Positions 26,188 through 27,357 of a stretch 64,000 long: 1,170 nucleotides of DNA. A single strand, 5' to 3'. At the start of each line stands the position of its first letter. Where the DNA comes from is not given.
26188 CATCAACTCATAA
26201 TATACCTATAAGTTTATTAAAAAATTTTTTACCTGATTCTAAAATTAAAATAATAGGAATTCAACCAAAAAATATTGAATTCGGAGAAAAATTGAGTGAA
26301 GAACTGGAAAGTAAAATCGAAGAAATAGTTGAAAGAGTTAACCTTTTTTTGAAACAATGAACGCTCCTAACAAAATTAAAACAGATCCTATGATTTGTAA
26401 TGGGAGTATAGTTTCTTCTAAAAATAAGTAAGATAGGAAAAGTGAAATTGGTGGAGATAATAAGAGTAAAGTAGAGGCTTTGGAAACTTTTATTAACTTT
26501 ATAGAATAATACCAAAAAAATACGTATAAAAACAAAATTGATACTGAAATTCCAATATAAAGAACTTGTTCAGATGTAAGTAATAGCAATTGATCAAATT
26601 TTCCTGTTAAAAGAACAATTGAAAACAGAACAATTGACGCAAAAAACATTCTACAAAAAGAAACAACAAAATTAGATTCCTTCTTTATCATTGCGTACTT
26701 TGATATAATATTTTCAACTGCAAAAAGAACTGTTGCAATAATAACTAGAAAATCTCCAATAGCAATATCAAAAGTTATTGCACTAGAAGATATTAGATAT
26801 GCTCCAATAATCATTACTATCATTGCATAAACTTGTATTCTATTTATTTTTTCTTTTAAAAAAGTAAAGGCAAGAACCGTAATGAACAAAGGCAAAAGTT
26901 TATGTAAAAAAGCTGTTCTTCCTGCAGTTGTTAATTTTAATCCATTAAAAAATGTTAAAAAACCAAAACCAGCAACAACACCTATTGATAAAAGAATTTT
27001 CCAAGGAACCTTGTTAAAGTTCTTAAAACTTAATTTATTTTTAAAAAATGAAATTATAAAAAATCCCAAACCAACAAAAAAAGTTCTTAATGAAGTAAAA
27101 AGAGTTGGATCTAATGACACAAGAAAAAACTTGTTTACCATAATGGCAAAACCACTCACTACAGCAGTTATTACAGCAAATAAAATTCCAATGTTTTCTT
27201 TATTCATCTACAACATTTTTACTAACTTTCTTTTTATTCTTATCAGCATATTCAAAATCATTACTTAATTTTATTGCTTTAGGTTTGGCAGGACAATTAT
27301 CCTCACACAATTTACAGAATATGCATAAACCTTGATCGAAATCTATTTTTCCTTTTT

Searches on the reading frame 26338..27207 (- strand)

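Call 82: search_protein_families(library=pfam, proteins=[window:26338-27207:-], max_evalue=0.01)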
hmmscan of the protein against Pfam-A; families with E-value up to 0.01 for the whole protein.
window:26338-27207:- (289 aa): 3 families
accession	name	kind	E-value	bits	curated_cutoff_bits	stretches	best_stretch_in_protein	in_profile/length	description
PF00892.27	EamA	-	1.2e-42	145.9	28.2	2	6-140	2-134/135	EamA-like transporter family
PF03151.22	TPT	-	1.5e-05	24.9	30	1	17-284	13-289/291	Triose-phosphate Transporter family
PF06027.18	SLC35F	-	0.0052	16.8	21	1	109-285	113-297/299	Solute carrier family 35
